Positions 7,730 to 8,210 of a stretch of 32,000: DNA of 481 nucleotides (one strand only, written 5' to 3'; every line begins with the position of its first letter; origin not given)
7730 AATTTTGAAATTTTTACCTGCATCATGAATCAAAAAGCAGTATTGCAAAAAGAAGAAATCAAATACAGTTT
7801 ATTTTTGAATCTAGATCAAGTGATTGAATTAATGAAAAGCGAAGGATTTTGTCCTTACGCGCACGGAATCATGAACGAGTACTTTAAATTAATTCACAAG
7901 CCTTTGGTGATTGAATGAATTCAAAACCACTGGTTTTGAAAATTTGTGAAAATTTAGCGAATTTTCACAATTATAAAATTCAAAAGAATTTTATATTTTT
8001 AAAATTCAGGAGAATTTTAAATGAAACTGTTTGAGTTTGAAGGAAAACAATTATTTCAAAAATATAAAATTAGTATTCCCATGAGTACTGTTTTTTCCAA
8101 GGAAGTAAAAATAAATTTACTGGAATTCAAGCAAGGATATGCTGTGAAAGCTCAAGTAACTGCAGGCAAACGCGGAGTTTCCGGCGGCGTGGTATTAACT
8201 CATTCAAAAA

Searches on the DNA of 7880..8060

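Call 71: search_rna_families(source=window, start=7880, end=8060, threshold=evalue, max_evalue=1)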
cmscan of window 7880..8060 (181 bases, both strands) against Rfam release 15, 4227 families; matches with E-value up to 1: 1.
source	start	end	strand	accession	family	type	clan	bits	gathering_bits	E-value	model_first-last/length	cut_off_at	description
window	7921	7998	+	RF02379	csRNA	Gene; sRNA;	-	21.8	57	0.66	1-93/93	no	Cia-dependent small RNA csRNA1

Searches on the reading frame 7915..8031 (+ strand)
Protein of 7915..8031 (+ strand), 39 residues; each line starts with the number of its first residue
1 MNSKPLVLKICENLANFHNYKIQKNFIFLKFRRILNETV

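Call 109: list_cluster_members(proteins=[P0243, P0244, window:16362-16496:+, window:7915-8031:+])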
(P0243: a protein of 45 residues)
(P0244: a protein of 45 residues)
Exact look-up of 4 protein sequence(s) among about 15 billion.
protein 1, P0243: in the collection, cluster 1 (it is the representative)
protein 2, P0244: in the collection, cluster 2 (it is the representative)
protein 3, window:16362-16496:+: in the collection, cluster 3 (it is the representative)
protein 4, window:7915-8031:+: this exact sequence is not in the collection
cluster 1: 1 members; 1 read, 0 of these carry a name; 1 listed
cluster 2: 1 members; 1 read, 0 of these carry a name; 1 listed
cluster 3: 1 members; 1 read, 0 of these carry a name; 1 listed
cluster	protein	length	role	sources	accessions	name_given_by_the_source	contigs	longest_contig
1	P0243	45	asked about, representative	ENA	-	-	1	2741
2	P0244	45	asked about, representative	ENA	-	-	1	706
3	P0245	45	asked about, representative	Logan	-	-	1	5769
